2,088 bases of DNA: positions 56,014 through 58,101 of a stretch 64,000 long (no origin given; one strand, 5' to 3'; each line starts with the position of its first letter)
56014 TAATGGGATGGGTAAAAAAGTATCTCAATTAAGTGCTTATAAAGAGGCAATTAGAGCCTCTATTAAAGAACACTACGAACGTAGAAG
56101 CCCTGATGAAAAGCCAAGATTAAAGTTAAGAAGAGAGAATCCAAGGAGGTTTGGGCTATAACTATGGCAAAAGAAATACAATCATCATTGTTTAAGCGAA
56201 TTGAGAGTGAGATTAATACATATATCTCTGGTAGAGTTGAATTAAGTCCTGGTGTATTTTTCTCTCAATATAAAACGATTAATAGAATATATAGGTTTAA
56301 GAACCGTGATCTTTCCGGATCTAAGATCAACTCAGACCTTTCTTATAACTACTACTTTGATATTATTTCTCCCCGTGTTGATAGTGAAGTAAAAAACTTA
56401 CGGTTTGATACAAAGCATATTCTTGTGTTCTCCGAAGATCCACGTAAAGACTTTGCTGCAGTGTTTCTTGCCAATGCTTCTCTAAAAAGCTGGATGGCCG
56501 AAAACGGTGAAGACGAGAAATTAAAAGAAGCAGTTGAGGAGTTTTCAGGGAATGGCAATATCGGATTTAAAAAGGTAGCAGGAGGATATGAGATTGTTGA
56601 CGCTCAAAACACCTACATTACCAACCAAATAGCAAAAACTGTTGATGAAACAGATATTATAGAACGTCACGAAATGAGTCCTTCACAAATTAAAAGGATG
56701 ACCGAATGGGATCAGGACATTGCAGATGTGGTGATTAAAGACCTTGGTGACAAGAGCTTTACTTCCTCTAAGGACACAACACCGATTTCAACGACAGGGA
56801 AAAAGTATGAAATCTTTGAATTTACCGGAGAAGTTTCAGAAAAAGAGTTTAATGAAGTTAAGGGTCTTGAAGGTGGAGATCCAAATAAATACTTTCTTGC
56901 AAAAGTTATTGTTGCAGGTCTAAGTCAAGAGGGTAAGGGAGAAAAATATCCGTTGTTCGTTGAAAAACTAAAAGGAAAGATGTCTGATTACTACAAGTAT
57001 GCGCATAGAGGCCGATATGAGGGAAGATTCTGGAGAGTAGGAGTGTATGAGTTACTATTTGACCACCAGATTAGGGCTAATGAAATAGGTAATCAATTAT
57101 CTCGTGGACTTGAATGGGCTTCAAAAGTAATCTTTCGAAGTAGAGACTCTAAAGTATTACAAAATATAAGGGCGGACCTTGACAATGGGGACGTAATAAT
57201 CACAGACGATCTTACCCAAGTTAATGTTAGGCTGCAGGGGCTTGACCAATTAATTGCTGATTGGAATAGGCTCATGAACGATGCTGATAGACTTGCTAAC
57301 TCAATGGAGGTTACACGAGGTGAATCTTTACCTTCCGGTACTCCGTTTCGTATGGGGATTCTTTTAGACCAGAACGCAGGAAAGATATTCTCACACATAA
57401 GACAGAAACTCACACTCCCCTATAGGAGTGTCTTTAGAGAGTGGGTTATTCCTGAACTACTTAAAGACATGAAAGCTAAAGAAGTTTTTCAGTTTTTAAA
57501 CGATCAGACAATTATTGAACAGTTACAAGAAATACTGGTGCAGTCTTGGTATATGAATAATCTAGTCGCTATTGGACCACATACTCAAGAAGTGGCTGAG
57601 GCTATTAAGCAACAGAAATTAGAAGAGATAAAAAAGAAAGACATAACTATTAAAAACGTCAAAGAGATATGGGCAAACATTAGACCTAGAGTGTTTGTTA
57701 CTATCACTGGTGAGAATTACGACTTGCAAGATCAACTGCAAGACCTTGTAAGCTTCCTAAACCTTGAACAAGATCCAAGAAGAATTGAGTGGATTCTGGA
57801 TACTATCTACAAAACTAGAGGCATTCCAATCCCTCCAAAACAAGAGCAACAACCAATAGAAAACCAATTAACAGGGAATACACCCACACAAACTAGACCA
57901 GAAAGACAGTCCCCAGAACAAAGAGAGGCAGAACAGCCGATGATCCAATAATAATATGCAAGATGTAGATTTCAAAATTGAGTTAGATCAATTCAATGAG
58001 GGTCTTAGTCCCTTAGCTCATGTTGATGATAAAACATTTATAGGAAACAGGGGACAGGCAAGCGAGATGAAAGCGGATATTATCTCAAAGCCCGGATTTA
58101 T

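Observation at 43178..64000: Phage-derived region next to tRNA-Arg(TCT)/tRNA-His with recognisable replication/recombination genes but no recognisable integrase, terminase or capsid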

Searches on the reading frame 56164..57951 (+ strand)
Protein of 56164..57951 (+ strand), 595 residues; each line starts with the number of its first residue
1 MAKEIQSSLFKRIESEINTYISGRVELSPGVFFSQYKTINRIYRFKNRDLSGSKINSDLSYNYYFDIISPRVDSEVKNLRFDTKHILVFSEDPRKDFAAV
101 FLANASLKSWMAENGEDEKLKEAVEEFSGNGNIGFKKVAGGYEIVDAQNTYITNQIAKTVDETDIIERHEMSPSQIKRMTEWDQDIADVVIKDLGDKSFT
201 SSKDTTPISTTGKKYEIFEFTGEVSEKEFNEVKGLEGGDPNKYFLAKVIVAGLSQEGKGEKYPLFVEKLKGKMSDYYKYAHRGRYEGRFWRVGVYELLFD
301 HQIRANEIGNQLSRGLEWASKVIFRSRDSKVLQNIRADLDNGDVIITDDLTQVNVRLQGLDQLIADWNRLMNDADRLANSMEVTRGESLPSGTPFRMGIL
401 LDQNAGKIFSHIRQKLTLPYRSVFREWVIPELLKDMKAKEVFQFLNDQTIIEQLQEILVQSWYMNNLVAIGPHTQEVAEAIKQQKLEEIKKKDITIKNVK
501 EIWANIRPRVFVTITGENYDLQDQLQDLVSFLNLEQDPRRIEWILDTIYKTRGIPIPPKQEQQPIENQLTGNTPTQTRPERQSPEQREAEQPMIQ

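Call 8: search_protein_families(library=phrogs, proteins=[window:56164-57951:+], max_evalue=0.01)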
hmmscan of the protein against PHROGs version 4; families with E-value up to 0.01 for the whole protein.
window:56164-57951:+ (595 aa): 0 families

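Call 9: search_protein_families(library=pfam, proteins=[window:56164-57951:+], max_evalue=0.01)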
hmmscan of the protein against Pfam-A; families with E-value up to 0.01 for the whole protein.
window:56164-57951:+ (595 aa): 0 families

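Call 14: find_encoding_contigs(protein=window:56164-57951:+, flank=10000, max_places=10)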
Protein window:56164-57951:+ (595 aa): 2 contigs read that carry it; 2 places shown.
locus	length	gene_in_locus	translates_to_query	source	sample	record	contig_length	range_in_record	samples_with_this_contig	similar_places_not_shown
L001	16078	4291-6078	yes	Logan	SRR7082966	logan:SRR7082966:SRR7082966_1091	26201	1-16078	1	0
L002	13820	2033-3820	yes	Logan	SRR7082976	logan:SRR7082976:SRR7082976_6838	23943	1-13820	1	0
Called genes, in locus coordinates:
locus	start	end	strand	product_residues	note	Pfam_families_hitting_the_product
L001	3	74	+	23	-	?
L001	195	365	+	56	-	-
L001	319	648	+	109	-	-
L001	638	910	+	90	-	-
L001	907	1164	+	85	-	-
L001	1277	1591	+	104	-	-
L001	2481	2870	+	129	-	-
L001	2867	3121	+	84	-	-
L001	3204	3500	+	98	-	-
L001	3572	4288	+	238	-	PF24175:SU10_adaptor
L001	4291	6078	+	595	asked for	-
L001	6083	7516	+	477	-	-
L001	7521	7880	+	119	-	-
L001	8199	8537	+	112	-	-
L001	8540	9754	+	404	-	-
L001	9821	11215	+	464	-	-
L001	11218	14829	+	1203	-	PF18857:LPD38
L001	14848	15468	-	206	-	-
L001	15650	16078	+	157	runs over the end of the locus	PF16677:GP3_package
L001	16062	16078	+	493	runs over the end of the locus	PF03237:Terminase_6N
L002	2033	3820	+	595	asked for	-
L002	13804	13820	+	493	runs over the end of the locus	PF03237:Terminase_6N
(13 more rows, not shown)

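Call 18: search_solved_structures(query=window:56164-57951:+, max_evalue=1)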
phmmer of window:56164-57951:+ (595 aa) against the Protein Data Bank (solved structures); distinct sequences matched with E-value up to 1: 0.

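Call 23: find_homologous_proteins(query=L001:15650-16078:+, max_evalue=0.001)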
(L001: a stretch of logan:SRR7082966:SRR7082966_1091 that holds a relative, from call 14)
Query L001:15650-16078:+ (143 aa): 516 proteins with E <= 0.001 among 529 candidates; the best 120 are listed.
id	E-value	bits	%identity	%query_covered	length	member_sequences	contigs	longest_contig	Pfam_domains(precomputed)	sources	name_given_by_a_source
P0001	2.0e-88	311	100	100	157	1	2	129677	PF16677.12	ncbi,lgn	-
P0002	5.4e-71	255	82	100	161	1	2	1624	PF16677.12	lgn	-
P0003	6.1e-52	193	64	100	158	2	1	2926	PF16677.12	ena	-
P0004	5.4e-50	187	63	92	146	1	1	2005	PF16677.12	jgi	-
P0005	3.3e-49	184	60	98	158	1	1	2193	PF16677.12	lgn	-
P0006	9.2e-48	180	61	90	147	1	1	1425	PF16677.12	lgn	-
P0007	2.9e-47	178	60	92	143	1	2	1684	PF16677.12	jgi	jgi:hypothetical protein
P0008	2.4e-46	175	61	92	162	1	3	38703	PF16677.12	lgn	-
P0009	4.0e-46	174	62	94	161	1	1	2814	PF16677.12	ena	-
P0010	8.0e-46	173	65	88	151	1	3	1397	PF16677.12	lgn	-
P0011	3.0e-45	172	61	89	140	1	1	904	PF16677.12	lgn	-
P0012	6.5e-45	171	59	89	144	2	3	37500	PF16677.12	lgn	-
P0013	2.1e-44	169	55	100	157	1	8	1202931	PF16677.12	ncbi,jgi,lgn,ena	-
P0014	3.0e-44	168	58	93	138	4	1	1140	PF16677.12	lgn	-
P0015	5.5e-44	168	59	99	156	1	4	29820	PF16677.12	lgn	-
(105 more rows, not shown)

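Call 24: find_encoding_contigs(protein=P0001, flank=10000, max_places=10)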
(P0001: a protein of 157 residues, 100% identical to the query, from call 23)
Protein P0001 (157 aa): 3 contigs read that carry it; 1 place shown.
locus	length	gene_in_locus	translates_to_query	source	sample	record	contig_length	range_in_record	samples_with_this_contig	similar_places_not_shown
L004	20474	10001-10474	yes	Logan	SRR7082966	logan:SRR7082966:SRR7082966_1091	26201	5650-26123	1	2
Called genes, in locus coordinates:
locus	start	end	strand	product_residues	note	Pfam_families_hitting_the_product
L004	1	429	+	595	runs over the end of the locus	-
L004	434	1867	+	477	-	-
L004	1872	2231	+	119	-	-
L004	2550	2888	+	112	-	-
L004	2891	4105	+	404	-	-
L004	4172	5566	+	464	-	-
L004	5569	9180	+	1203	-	PF18857:LPD38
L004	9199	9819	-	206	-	-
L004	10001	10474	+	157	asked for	PF16677:GP3_package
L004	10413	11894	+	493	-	PF03237:Terminase_6N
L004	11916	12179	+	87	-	-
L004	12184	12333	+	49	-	-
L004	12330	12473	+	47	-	-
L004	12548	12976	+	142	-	-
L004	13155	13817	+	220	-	-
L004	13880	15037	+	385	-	-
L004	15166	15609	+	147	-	-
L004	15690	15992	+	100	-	-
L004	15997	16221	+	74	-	-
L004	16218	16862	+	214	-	PF07460:NUMOD3 (faint)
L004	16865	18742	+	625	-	PF02839:CBM_5_12 (weak)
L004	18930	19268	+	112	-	-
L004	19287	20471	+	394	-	PF13529:Peptidase_C39_2, PF03412:Peptidase_C39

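Call 28: find_homologous_proteins(query=L004:19287-20471:+, max_evalue=0.001)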
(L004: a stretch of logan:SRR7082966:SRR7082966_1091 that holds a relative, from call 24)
Query L004:19287-20471:+ (394 aa): 83 proteins with E <= 0.001 among 4910 candidates.
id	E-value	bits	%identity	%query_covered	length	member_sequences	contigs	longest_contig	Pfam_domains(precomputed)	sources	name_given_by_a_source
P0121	9.6e-265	896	100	100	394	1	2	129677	PF13529.14,PF03412.22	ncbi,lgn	-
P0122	2.9e-92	328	46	100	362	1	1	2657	PF13529.14,PF03412.22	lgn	-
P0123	2.7e-73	266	57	59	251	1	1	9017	PF13529.14,PF03412.22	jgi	jgi:hypothetical protein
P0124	3.4e-71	259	47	77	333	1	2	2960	PF13529.14,PF09778.16,PF03412.22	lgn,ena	-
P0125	2.0e-69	253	39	94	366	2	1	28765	PF13529.14,PF00261.26,PF03412.22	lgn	-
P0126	1.2e-68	250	67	45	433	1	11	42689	PF13529.14,PF03412.22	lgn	-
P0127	4.6e-68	248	64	44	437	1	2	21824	PF13529.14,PF03412.22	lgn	-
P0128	9.3e-67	244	42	78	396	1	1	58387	PF13529.14,PF03412.22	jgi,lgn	jgi:predicted double-glycine peptidase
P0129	9.8e-67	244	66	44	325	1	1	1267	PF13529.14,PF03412.22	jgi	jgi:uncharacterized protein YvpB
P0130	2.3e-66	243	66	45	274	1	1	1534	PF13529.14,PF03412.22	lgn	-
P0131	4.1e-66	242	63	44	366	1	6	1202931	PF13529.14,PF03412.22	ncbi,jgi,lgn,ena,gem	-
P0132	5.8e-66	241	64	44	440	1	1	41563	PF13529.14,PF03412.22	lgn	-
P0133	6.2e-66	241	65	45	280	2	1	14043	PF13529.14,PF03412.22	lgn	-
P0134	6.6e-66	241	64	46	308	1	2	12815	PF13529.14,PF03412.22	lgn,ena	-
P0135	8.6e-65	238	44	80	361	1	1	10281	PF14399.13,PF13529.14,PF03412.22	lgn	-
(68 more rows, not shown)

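Call 29: find_encoding_contigs(protein=P0121, flank=10000, max_places=10)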
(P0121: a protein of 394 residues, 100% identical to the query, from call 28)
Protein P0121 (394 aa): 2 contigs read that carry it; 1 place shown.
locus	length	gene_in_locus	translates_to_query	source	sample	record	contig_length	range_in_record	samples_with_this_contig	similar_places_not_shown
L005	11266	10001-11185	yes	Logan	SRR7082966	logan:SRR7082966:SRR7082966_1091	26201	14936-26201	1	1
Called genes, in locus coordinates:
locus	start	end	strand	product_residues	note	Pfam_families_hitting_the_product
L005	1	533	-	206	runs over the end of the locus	-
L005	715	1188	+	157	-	PF16677:GP3_package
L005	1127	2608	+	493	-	PF03237:Terminase_6N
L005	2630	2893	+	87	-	-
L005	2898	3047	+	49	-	-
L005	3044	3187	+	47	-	-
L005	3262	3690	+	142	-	-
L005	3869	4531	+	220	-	-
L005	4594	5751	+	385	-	-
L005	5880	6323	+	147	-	-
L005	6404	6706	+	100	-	-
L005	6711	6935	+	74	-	-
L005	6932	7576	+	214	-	PF07460:NUMOD3 (faint)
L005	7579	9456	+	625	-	PF02839:CBM_5_12 (weak)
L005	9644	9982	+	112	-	-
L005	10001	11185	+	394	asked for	PF13529:Peptidase_C39_2, PF03412:Peptidase_C39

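Call 32: search_protein_families(library=phrogs, proteins=[L004:5569-9180:+, L004:9199-9819:-, L004:10413-11894:+, L004:12548-12976:+, L004:13155-13817:+, L004:13880-15037:+, L004:15166-15609:+, L004:15690-15992:+, L004:16218-16862:+, L004:16865-18742:+], max_evalue=0.01)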
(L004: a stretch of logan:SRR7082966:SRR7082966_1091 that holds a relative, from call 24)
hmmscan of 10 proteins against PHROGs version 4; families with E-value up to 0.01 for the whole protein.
L004:5569-9180:+ (1203 aa): 4 families
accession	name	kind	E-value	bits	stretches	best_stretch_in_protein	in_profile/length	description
phrog_14770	-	unknown function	1.6e-91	308.2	1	348-1139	2542-3392/3427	-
phrog_616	-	unknown function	4.3e-44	150.9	1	339-1057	1905-2681/2793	-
phrog_10691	-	unknown function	5.3e-40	136.9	1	359-1039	3083-3792/3925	-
phrog_9854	-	unknown function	8.7e-34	117.4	1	358-1145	872-1612/1636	-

L004:9199-9819:- (206 aa): 0 families

L004:10413-11894:+ (493 aa): 4 families
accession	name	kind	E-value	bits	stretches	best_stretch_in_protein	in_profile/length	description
phrog_38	-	head and packaging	1.6e-99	335.6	1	11-481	255-721/760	terminase large subunit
phrog_4758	-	head and packaging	1.3e-65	222.1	1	24-249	25-241/243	terminase large subunit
phrog_30251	-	head and packaging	1.1e-26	94.4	1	56-292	51-281/799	terminase large subunit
phrog_5573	-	head and packaging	4.5e-15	56.7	1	231-459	7-229/250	terminase large subunit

L004:12548-12976:+ (142 aa): 0 families

L004:13155-13817:+ (220 aa): 0 families

L004:13880-15037:+ (385 aa): 5 families
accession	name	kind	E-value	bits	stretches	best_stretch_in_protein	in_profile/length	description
phrog_267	-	head and packaging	8.5e-14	52.5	1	34-222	68-266/410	major head protein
phrog_283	-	head and packaging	1.4e-07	32.3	1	49-361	53-346/385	major head protein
phrog_544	-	head and packaging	1.7e-05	25.4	1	59-210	68-217/282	major head protein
phrog_28344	-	unknown function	0.00046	21.1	1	214-268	92-145/205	-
phrog_1005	-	head and packaging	0.006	16.9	1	52-124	63-133/315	major head protein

L004:15166-15609:+ (147 aa): 0 families

L004:15690-15992:+ (100 aa): 0 families

L004:16218-16862:+ (214 aa): 11 families
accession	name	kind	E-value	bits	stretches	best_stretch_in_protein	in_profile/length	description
phrog_119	-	DNA, RNA and nucleotide metabolism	4.3e-10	40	1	98-199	152-258/443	HNH endonuclease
phrog_8446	-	DNA, RNA and nucleotide metabolism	5.5e-10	40.2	1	107-195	107-195/211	HNH endonuclease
phrog_8048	-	DNA, RNA and nucleotide metabolism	2.9e-08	34.2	1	125-200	151-231/273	HNH endonuclease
phrog_589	-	DNA, RNA and nucleotide metabolism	6e-08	33.6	1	117-198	58-141/179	HNH endonuclease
phrog_5956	-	DNA, RNA and nucleotide metabolism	8.3e-08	33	1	128-199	38-111/138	HNH endonuclease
phrog_144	-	DNA, RNA and nucleotide metabolism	4.7e-07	30.6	1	111-199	46-136/175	HNH endonuclease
phrog_5104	-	unknown function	4.8e-07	30.6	1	3-173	52-169/228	-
phrog_314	-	DNA, RNA and nucleotide metabolism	1.7e-05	24.9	1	43-137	266-341/574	homing endonuclease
phrog_655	-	DNA, RNA and nucleotide metabolism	3.1e-05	25.1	1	77-171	141-226/343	homing endonuclease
phrog_24030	-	DNA, RNA and nucleotide metabolism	0.00027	21.3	1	140-195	9-62/342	RNA ligase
phrog_7370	-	DNA, RNA and nucleotide metabolism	0.00056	21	1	129-193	21-81/115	HNH endonuclease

L004:16865-18742:+ (625 aa): 9 families
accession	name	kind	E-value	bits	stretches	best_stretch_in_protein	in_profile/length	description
phrog_5073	-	tail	1.5e-22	81.3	1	9-81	214-289/519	tail fiber protein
phrog_29268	-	unknown function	4.8e-13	49.1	1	10-82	361-432/653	-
phrog_25888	-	unknown function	2.3e-06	28.1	1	28-120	214-284/325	-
phrog_10972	-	tail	0.00014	22.5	1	55-81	168-194/343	tail fiber protein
phrog_26303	-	unknown function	0.00088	21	1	51-103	36-87/114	-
phrog_22681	-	DNA, RNA and nucleotide metabolism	0.00094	20.1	1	55-81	110-136/157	DNA polymerase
phrog_1806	-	tail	0.0021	18.4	1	54-82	186-213/276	collagen like minor tail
phrog_18350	-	tail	0.0024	18.6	1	55-81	171-197/253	tail fiber protein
phrog_1125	-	tail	0.0084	16.4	0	54-113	179-239/412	tail fiber protein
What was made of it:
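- On Caudoviricetes (tailed dsDNA phage): Sequence match to the 'major head protein' PHROGs 267, 283 and 544 (8.5e-14 to 1.7e-5) (call 32).
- Checked: For terminase and capsid it reflects the window edge (calls 24, 32).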

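Call 33: search_protein_families(library=pfam, proteins=[L004:5569-9180:+, L004:9199-9819:-, L004:10413-11894:+, L004:12548-12976:+, L004:13155-13817:+, L004:13880-15037:+, L004:15166-15609:+, L004:15690-15992:+, L004:16218-16862:+, L004:16865-18742:+], max_evalue=0.01)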
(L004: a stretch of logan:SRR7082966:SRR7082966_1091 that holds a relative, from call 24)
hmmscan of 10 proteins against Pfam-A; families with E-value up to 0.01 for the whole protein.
L004:5569-9180:+ (1203 aa): 1 family
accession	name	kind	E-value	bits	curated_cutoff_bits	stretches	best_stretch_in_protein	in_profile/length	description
PF18857.6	LPD38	-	4.6e-22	79.5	27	1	867-1057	5-189/189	Large polyvalent protein associated domain 38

L004:9199-9819:- (206 aa): 0 families

L004:10413-11894:+ (493 aa): 1 family
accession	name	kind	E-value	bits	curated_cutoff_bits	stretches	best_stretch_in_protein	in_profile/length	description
PF03237.21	Terminase_6N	-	6.8e-18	65.5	22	1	64-301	1-213/215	Terminase large subunit, T4likevirus-type, N-terminal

L004:12548-12976:+ (142 aa): 2 families
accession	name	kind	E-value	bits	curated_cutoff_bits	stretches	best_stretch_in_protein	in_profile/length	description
PF02037.33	SAP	-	3e-05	24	23.9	1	1-33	5-36/37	SAP domain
PF18953.6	SAP_new25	-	0.0021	18.1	26.3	1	4-31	11-37/51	SAP domain-containing new25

L004:13155-13817:+ (220 aa): 0 families

L004:13880-15037:+ (385 aa): 0 families

L004:15166-15609:+ (147 aa): 0 families

L004:15690-15992:+ (100 aa): 0 families

L004:16218-16862:+ (214 aa): 2 families
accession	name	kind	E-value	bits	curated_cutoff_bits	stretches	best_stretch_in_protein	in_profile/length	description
PF07460.16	NUMOD3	-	2.9e-06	27.5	20.4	1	50-68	1-19/37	NUMOD3 motif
PF13391.12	HNH_2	-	0.00021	21.5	21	1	160-192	10-55/66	HNH endonuclease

L004:16865-18742:+ (625 aa): 1 family
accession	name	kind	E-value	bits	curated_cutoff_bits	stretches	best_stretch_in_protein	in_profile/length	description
PF02839.19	CBM_5_12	-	1e-06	29.1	26.2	1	12-45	1-38/44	Carbohydrate-binding module family 5/12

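Call 34: find_encoding_contigs(protein=P0131, flank=10000, max_places=4)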
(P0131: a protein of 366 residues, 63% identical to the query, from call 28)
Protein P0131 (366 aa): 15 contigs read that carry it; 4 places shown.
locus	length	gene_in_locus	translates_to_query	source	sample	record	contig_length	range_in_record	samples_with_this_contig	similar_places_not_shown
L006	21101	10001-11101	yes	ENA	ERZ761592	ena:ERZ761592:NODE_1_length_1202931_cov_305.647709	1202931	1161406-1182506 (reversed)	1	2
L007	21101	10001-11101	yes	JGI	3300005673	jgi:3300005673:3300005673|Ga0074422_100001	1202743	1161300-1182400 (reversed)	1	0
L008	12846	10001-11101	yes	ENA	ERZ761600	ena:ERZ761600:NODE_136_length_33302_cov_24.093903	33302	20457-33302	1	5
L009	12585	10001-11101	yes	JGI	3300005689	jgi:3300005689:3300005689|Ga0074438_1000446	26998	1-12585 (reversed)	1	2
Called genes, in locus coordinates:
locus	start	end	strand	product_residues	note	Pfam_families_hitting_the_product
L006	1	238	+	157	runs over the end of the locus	PF16677:GP3_package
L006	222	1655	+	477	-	PF03237:Terminase_6N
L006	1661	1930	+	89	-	-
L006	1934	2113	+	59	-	-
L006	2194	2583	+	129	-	-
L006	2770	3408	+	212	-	-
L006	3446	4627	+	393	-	-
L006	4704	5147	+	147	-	-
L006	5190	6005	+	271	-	-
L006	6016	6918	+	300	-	-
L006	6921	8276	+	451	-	PF13385:Laminin_G_3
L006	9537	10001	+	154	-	-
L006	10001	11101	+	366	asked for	PF13529:Peptidase_C39_2, PF03412:Peptidase_C39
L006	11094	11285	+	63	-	-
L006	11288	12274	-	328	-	PF00589:Phage_integrase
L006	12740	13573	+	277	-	-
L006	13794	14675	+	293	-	PF01555:N6_N4_Mtase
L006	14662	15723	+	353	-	-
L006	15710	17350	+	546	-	-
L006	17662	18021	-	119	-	-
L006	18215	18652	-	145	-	-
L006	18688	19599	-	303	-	PF01545:Cation_efflux, PF16916:ZT_dimer (weak)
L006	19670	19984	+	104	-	PF13376:OmdA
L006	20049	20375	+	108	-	PF09966:DUF2200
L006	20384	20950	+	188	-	PF08002:DUF1697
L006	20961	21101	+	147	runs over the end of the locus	-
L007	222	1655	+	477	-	PF03237:Terminase_6N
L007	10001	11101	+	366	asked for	PF13529:Peptidase_C39_2, PF03412:Peptidase_C39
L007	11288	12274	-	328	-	PF00589:Phage_integrase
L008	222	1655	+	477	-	PF03237:Terminase_6N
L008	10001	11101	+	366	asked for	PF13529:Peptidase_C39_2, PF03412:Peptidase_C39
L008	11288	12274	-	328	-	PF00589:Phage_integrase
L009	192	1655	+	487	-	PF03237:Terminase_6N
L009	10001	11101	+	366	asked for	PF13529:Peptidase_C39_2, PF03412:Peptidase_C39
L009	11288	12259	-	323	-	PF00589:Phage_integrase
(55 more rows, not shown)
